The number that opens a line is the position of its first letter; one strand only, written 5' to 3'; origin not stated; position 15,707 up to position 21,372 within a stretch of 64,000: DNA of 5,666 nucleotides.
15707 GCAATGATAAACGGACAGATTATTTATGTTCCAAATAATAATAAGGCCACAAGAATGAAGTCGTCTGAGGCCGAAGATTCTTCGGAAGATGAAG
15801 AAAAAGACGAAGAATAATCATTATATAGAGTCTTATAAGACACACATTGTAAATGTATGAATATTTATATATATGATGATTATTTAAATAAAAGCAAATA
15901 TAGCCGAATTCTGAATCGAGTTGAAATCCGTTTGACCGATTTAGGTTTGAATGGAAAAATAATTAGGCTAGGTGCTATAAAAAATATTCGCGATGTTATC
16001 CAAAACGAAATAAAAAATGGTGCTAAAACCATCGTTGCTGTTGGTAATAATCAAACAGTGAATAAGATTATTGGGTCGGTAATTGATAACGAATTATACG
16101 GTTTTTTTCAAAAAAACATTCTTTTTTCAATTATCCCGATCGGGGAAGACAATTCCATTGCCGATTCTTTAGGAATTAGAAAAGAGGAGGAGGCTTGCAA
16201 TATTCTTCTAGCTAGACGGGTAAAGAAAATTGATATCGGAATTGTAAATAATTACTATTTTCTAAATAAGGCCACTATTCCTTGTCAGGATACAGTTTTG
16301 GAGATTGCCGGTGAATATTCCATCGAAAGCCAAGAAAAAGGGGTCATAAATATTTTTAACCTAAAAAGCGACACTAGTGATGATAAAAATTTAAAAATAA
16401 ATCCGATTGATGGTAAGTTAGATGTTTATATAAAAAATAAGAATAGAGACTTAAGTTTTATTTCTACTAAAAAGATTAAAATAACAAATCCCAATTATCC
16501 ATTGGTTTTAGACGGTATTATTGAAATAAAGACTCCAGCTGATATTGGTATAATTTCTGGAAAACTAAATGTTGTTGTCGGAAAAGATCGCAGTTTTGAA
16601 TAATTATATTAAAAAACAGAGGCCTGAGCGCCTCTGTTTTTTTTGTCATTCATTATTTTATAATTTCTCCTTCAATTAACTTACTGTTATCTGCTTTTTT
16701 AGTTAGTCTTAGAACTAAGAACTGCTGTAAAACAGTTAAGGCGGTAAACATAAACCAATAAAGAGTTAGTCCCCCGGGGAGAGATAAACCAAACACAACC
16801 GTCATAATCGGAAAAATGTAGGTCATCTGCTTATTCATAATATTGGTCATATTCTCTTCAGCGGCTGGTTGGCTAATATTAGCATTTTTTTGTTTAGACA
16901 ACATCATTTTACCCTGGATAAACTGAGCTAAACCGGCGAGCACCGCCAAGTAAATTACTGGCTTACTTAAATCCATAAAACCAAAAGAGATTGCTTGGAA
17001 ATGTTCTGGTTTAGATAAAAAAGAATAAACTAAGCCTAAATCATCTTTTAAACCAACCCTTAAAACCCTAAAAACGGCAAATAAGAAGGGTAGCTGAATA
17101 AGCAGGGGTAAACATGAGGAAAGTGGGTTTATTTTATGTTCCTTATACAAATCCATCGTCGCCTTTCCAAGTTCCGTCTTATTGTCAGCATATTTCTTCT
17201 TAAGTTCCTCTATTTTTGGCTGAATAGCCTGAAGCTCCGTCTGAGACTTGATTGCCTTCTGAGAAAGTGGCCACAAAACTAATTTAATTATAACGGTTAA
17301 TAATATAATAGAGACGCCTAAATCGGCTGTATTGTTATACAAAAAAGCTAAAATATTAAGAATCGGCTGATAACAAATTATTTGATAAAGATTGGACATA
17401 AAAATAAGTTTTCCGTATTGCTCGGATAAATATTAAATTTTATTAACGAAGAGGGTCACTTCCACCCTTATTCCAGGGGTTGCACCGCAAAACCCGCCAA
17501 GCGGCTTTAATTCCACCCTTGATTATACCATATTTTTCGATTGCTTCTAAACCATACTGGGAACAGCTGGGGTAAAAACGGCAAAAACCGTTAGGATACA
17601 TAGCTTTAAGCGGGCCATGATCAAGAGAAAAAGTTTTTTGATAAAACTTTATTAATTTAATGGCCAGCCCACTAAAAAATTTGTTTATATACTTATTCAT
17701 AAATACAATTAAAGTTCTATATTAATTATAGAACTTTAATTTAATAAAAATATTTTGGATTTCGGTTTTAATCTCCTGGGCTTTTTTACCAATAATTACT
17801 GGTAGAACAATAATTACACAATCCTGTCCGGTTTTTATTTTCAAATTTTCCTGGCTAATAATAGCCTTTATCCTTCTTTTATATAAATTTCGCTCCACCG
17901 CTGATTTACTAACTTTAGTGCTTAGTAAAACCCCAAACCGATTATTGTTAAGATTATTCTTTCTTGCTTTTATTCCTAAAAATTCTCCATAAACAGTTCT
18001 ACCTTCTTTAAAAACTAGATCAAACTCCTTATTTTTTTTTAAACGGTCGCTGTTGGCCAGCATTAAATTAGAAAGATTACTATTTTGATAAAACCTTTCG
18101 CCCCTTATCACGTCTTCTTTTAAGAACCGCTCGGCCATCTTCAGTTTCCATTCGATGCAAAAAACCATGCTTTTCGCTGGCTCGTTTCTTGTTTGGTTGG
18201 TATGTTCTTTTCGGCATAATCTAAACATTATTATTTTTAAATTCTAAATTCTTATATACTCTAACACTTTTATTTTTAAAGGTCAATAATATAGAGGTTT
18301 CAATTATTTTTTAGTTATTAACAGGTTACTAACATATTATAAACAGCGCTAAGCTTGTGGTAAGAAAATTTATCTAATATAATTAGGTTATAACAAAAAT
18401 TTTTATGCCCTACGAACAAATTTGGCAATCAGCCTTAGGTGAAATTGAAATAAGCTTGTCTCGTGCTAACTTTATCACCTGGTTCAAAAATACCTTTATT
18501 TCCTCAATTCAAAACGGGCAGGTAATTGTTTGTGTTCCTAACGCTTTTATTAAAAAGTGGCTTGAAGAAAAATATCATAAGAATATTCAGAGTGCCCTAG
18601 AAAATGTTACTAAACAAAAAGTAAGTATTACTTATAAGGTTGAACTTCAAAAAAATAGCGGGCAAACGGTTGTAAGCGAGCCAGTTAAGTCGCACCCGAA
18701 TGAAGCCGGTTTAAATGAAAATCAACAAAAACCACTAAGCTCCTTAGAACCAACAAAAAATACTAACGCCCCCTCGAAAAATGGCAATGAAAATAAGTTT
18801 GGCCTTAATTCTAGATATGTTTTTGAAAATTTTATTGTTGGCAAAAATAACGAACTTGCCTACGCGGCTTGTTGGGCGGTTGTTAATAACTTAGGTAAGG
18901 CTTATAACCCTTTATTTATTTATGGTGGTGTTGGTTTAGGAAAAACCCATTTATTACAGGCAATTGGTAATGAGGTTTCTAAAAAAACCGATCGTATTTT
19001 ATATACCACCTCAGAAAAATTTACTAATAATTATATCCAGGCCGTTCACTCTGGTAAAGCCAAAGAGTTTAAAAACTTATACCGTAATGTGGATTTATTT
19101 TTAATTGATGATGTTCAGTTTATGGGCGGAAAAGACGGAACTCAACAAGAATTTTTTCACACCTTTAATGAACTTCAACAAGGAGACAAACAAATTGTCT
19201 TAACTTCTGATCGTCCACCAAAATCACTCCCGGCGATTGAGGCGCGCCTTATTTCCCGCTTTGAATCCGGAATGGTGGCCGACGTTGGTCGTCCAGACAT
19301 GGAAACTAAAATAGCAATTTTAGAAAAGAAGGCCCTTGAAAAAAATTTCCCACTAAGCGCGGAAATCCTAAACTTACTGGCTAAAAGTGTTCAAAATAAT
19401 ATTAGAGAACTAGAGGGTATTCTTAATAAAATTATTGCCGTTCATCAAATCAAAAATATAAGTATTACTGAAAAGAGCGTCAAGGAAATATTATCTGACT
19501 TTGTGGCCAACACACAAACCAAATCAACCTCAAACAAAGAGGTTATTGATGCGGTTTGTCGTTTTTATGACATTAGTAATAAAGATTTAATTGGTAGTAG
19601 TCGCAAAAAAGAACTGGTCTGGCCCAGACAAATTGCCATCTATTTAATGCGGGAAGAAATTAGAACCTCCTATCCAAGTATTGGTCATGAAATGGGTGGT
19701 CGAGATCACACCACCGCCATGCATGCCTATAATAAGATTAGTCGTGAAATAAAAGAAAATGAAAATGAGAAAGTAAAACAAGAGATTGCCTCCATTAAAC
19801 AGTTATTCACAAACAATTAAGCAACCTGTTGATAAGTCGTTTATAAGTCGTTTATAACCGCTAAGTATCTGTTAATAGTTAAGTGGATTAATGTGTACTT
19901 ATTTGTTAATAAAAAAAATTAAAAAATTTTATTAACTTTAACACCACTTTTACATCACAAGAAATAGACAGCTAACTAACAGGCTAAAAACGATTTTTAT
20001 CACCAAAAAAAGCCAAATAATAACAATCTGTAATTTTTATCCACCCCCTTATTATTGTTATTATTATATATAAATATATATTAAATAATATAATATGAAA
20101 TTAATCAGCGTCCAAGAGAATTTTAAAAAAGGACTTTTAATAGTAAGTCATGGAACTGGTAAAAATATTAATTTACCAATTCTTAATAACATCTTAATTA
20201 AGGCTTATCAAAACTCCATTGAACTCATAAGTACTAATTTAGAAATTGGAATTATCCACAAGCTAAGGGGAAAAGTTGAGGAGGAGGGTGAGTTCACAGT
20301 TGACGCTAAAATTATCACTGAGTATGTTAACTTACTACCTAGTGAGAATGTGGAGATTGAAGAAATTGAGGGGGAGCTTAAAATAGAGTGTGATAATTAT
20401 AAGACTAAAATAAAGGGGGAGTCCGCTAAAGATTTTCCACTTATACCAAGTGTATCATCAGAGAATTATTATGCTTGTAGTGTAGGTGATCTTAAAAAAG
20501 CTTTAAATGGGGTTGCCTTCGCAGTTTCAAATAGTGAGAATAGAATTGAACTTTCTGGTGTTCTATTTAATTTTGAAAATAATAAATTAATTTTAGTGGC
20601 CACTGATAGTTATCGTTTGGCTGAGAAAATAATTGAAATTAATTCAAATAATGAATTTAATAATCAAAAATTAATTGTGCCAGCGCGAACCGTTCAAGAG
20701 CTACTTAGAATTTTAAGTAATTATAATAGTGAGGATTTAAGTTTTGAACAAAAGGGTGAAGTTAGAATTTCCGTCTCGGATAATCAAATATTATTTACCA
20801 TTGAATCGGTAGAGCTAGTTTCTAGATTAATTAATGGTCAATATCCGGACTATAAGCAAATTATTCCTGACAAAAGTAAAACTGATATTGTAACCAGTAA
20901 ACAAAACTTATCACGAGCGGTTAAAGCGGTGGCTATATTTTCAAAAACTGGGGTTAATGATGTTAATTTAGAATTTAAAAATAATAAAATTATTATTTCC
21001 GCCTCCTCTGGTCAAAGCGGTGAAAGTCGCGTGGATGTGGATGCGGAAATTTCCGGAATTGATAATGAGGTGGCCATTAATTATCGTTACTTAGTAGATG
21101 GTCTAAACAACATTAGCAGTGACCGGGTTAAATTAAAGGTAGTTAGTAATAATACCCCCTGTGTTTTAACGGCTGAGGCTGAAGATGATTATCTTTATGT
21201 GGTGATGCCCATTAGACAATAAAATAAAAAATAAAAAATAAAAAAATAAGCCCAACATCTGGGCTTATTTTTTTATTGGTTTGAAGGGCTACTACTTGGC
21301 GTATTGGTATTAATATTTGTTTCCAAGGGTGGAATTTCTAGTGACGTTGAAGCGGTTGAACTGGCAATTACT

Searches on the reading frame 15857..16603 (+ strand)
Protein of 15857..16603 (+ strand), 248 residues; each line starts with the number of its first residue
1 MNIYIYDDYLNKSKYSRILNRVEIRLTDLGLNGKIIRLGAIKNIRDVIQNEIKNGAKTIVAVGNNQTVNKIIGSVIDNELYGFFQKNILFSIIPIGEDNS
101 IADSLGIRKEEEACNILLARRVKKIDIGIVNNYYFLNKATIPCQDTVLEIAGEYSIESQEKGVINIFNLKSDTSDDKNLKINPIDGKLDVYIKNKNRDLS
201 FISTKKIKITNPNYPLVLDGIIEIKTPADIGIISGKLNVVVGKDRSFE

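Call 16: search_protein_families(library=pfam, proteins=[window:15857-16603:+], max_evalue=0.0001)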
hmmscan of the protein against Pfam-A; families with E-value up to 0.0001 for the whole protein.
window:15857-16603:+ (248 aa): 1 family
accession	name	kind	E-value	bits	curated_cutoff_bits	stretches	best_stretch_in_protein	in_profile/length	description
PF00781.29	DAGK_cat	-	7.5e-09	35.7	23.6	1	12-128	12-123/125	Diacylglycerol kinase catalytic domain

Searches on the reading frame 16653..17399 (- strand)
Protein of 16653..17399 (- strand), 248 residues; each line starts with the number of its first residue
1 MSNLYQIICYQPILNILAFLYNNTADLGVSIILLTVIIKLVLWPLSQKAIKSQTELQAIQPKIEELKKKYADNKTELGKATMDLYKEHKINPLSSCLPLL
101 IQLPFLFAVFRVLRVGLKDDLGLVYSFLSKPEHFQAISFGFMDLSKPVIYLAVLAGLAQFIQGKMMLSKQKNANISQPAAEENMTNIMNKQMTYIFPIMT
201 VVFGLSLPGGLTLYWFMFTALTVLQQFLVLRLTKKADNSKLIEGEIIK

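Call 16: search_protein_families(library=pfam, proteins=[window:16653-17399:-], max_evalue=0.0001)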
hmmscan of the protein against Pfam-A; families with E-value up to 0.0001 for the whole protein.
window:16653-17399:- (248 aa): 1 family
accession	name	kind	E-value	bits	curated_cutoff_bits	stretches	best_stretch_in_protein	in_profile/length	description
PF02096.25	60KD_IMP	-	3.5e-51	173.9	35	1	28-229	2-161/163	60Kd inner membrane protein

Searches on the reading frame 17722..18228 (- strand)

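Call 16: search_protein_families(library=pfam, proteins=[window:17722-18228:-], max_evalue=0.0001)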
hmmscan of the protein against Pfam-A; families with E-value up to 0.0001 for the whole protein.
window:17722-18228:- (168 aa): 1 family
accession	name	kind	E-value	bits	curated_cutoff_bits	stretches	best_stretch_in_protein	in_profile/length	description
PF00825.24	Ribonuclease_P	-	7.4e-23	81.1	22.3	1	58-164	2-108/109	Ribonuclease P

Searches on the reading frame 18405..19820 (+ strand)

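Call 16: search_protein_families(library=pfam, proteins=[window:18405-19820:+], max_evalue=0.0001)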
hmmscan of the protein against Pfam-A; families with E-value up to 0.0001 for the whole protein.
window:18405-19820:+ (471 aa): 5 families
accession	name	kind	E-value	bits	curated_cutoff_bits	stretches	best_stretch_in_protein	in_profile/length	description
PF00308.24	Bac_DnaA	-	1.2e-63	214.5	23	1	134-292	1-161/162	Bacterial DnaA ATPAse domain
PF08299.17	Bac_DnaA_C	-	1e-25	90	31.5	1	379-445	3-69/69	Bacterial dnaA protein helix-turn-helix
PF11638.13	DnaA_N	-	1.9e-13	50.4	24.6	1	5-66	2-64/65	DnaA N-terminal domain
PF01695.23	IstB_IS21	-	4.1e-09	36.7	24.1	1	170-271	95-195/238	IstB-like ATP binding protein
PF00004.35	AAA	-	8.4e-06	26.7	21.2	1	171-287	2-124/131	ATPase family associated with various cellular activities (AAA)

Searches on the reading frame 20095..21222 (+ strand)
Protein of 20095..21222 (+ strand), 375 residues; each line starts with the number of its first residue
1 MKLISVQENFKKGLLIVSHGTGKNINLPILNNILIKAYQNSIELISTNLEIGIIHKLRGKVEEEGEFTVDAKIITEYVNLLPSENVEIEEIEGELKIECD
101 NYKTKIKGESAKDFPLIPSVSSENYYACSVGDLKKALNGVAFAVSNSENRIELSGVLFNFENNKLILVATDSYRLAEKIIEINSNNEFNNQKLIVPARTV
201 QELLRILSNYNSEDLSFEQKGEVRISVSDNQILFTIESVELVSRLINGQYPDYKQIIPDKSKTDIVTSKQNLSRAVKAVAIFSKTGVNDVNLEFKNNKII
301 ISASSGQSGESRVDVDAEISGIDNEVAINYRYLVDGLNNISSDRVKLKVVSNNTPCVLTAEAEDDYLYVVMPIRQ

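Call 16: search_protein_families(library=pfam, proteins=[window:20095-21222:+], max_evalue=0.0001)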
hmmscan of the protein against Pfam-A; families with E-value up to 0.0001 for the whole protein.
window:20095-21222:+ (375 aa): 3 families
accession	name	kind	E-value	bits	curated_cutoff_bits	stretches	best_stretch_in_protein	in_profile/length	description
PF02767.21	DNA_pol3_beta_2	-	9.1e-31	107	27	1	132-252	6-116/116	DNA polymerase III beta subunit, central domain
PF02768.20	DNA_pol3_beta_3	-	1.8e-23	83.1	27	1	254-374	1-121/121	DNA polymerase III beta subunit, C-terminal domain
PF00712.24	DNA_pol3_beta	-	4.6e-22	78.9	24.4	2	2-118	2-120/120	DNA polymerase III beta subunit, N-terminal domain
